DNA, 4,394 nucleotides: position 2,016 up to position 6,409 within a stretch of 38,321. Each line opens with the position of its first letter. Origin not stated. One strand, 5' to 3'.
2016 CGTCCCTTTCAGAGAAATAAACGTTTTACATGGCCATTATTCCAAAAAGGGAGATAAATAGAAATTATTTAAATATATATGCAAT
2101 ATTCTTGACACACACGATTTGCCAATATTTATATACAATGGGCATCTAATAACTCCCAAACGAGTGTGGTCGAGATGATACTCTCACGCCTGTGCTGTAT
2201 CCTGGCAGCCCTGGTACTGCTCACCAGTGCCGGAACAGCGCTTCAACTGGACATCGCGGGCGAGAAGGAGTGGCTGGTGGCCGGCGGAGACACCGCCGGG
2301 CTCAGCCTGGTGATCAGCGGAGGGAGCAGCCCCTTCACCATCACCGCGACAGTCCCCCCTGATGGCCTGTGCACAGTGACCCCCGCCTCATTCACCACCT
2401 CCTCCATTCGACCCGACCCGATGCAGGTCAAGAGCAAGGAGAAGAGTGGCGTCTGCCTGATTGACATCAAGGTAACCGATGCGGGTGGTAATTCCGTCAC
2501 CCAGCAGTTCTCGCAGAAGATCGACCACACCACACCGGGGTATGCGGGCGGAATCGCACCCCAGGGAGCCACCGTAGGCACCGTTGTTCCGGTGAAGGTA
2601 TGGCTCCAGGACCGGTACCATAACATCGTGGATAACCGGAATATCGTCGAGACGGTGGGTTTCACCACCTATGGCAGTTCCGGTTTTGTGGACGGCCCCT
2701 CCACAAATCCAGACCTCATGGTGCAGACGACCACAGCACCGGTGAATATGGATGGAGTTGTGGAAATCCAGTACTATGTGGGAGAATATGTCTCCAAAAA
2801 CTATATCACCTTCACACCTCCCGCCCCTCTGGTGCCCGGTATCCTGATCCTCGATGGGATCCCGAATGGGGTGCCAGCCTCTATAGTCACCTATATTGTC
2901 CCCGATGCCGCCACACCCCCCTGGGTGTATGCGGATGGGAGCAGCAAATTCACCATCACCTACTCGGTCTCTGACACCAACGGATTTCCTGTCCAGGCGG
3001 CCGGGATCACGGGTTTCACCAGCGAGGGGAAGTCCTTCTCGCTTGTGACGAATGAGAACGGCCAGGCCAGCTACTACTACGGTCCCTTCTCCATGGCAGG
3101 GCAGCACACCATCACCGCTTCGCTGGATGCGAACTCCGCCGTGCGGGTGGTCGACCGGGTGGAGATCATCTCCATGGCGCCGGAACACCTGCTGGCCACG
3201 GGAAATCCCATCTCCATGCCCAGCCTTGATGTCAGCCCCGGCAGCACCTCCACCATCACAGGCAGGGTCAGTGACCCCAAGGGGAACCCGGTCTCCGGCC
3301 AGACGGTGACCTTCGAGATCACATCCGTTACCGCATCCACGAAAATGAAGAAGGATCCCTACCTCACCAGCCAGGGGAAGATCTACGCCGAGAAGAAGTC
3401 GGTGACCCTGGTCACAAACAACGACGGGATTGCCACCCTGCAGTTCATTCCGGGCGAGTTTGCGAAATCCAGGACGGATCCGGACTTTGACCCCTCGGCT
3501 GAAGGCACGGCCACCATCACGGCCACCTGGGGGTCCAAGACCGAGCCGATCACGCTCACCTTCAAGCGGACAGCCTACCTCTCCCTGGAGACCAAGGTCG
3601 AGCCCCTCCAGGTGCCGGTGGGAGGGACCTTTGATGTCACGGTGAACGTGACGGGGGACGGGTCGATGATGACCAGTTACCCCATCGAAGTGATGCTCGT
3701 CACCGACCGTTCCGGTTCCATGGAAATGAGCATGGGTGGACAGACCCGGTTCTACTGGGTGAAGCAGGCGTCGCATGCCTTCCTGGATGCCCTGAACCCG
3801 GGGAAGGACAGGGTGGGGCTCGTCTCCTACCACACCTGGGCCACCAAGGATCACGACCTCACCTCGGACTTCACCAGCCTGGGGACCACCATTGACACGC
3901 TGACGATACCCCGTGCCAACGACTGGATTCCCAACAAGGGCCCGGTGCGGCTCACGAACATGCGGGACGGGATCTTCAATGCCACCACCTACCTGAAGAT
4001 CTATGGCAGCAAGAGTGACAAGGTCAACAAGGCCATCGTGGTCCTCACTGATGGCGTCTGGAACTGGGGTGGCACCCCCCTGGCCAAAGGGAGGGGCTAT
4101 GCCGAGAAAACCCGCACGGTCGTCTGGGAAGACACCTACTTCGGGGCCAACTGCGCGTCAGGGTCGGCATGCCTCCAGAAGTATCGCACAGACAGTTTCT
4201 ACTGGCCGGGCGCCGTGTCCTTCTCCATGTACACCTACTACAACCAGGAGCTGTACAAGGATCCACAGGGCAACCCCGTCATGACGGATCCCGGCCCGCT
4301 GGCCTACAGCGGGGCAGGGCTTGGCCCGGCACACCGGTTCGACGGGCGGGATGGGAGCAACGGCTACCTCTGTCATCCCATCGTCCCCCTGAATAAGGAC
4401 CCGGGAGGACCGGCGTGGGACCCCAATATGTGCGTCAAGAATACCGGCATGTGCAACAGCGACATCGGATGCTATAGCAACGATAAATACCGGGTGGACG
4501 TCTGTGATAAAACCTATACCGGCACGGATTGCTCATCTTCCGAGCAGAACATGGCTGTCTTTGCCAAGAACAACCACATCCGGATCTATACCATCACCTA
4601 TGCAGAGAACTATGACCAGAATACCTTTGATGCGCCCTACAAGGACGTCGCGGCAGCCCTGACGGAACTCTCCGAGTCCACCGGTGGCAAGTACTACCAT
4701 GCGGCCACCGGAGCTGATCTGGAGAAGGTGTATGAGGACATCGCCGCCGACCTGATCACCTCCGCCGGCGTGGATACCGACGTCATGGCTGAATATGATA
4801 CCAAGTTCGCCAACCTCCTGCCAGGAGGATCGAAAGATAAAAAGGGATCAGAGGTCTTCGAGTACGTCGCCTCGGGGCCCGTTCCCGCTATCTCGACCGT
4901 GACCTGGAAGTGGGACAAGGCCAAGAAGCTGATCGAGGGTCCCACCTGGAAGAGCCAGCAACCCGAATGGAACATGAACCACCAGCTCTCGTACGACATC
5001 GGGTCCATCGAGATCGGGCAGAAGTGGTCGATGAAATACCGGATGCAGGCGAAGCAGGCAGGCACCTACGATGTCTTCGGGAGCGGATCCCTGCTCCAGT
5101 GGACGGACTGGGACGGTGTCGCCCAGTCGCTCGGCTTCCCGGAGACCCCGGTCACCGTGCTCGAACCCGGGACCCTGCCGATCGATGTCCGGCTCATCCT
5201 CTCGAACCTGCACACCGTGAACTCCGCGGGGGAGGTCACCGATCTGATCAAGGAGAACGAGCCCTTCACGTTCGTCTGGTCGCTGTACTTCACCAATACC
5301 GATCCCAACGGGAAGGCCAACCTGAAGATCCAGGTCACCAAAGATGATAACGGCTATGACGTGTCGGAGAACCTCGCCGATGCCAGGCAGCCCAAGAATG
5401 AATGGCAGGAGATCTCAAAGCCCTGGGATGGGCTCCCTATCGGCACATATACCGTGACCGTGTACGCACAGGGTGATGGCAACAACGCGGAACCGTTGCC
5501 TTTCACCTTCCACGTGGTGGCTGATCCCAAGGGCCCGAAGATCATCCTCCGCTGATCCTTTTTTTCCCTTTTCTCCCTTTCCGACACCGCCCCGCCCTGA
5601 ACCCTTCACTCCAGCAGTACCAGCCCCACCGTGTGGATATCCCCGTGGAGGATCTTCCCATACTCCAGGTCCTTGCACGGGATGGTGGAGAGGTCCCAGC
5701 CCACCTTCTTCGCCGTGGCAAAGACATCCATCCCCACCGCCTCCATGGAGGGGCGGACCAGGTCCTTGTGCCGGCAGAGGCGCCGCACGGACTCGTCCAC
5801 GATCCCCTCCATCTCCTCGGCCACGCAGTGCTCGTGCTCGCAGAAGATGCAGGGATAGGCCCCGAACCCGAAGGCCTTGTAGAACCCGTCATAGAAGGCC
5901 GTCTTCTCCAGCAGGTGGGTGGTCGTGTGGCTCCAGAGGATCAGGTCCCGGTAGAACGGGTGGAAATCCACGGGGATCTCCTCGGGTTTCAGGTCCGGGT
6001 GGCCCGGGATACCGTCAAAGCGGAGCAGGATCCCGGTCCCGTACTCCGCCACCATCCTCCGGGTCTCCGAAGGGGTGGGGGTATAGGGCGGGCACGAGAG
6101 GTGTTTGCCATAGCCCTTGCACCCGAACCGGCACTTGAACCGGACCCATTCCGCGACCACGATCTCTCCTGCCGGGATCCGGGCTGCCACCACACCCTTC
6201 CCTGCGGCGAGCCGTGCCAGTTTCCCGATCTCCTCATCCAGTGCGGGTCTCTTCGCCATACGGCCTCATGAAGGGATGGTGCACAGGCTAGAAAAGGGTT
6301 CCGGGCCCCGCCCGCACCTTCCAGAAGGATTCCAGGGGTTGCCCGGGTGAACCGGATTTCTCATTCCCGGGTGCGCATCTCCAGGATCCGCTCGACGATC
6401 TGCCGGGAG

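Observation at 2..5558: Two diverged paralogous secreted vWA proteins end in the identical tail PKIILR, also conserved at the DNA level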

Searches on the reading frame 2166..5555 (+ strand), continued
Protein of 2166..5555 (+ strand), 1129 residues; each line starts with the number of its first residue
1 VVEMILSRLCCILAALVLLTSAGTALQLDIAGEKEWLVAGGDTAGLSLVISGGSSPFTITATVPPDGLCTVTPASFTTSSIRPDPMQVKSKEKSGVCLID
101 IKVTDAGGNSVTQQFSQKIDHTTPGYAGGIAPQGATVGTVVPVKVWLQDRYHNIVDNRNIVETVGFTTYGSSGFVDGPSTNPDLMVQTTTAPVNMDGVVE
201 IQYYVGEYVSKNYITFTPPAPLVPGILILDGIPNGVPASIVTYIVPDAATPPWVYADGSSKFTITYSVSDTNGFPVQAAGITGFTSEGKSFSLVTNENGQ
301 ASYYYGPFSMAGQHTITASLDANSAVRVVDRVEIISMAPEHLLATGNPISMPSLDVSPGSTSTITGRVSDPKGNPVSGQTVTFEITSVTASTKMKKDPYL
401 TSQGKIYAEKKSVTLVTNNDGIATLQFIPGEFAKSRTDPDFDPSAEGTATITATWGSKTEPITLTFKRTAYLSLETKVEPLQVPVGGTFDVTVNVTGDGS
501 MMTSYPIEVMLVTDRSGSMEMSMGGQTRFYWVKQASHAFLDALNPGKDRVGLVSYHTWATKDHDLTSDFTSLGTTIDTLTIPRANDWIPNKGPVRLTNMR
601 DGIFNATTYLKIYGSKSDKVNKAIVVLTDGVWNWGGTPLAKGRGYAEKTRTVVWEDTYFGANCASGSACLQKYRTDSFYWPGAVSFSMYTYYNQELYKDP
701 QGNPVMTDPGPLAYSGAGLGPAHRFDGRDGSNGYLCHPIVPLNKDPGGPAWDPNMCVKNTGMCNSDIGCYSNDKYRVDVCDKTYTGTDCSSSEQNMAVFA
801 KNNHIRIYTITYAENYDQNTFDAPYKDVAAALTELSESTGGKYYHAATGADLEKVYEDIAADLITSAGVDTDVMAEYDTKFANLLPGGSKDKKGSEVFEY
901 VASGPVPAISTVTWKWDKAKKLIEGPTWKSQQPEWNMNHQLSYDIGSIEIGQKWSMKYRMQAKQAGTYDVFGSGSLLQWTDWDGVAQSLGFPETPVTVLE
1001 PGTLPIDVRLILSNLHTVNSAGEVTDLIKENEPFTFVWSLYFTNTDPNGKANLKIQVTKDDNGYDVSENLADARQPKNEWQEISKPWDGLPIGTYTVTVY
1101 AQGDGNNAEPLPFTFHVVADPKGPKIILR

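Call 81: find_encoding_contigs(protein=P0014, flank=9000, max_places=2)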
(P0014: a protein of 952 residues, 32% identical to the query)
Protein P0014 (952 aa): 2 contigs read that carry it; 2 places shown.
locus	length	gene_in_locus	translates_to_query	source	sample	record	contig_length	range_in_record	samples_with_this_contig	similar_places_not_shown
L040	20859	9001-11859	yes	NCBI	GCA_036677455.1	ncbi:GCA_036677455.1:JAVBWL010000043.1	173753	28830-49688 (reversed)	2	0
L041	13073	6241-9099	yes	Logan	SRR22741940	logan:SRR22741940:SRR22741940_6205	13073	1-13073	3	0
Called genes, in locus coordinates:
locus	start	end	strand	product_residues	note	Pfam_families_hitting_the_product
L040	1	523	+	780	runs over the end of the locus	PF12863:DUF3821, PF18204:PGF-CTERM (weak)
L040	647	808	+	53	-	-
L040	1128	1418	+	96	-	PF01909:NTP_transf_2, PF18765:Polbeta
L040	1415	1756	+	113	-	PF01934:HepT-like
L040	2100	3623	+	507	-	PF02885:Glycos_trans_3N, PF00591:Glycos_transf_3, PF07831:PYNP_C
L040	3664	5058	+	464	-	PF02369:Big_1 (faint), PF11008:DUF2846 (faint), PF14054:DUF4249 (faint), PF17210:SdrD_B (faint), PF13620:CarboxypepD_reg (weak), PF08308:PEGA (weak), PF13620:CarboxypepD_reg, PF13715:CarbopepD_reg_2 (weak), +2 more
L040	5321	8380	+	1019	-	PF02369:Big_1 (weak), PF09134:Invasin_D3 (weak), PF00092:VWA, PF13519:VWA_2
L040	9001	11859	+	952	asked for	PF02369:Big_1, PF18565:Glyco_hydro2_C5 (faint), PF17789:MG4 (faint), PF02369:Big_1 (weak), PF09134:Invasin_D3 (weak), PF00092:VWA, PF13519:VWA_2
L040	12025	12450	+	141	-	PF00692:dUTPase, PF22769:DCD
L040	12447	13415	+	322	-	PF08461:WHD_RNase_R, PF01995:NRD1_2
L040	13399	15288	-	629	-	PF00091:Tubulin, PF21011:CetZ_C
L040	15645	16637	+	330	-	PF00296:Bac_luciferase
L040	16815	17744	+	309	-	-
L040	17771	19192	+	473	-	PF00171:Aldedh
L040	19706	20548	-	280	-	PF01993:MTD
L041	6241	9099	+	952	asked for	PF02369:Big_1, PF18565:Glyco_hydro2_C5 (faint), PF17789:MG4 (faint), PF02369:Big_1 (weak), PF09134:Invasin_D3 (weak), PF00092:VWA, PF13519:VWA_2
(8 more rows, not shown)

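Call 82: find_encoding_contigs(protein=P0012, flank=9000, max_places=2)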
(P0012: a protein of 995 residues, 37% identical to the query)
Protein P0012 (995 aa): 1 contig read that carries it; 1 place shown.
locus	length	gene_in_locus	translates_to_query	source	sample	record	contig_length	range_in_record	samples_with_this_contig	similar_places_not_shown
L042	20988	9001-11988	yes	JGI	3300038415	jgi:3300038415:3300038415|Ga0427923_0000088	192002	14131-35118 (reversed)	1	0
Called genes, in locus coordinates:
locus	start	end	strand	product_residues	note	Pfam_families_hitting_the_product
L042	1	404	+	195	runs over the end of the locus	-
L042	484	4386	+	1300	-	PF03833:PolC_DP2_N, PF24844:PolC_DP2_central, PF24846:PolC_DP2_cat, PF14890:Intein_splicing (faint), PF24846:PolC_DP2_cat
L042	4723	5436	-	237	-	PF02525:Flavodoxin_2 (weak), PF03358:FMN_red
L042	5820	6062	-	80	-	PF14122:YokU (weak), PF15731:MqsA_antitoxin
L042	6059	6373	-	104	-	PF14076:DUF4258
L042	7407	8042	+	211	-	PF01810:LysE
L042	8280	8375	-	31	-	-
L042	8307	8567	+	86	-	PF01176:eIF-1a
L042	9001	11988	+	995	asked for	PF02369:Big_1 (weak), PF00092:VWA, PF13519:VWA_2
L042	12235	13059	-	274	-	PF23960:DUF7289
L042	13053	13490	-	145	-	-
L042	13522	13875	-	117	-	-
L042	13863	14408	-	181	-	PF23959:DUF7288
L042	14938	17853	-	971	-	PF23958:DUF7287 (weak), PF00801:PKD, PF18911:PKD_4, PF00801:PKD, PF18911:PKD_4, PF21722:Gly_rich_2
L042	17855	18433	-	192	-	-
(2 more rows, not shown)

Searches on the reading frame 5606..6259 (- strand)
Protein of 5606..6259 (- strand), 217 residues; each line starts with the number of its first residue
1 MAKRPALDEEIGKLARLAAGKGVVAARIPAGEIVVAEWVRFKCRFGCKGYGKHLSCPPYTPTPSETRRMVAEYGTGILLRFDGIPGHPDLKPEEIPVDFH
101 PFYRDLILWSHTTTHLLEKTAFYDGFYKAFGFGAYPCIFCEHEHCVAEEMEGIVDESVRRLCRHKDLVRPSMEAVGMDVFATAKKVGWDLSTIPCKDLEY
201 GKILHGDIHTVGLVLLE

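Call 74: search_protein_families(library=pfam, proteins=[window:5606-6259:-], max_evalue=0.001)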
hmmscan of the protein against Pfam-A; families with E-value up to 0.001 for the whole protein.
window:5606-6259:- (217 aa): 1 family
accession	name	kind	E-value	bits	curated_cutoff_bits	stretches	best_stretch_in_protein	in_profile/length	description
PF10050.14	DUF2284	-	1.1e-40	139.4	25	1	28-206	3-151/161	Predicted metal-binding protein (DUF2284)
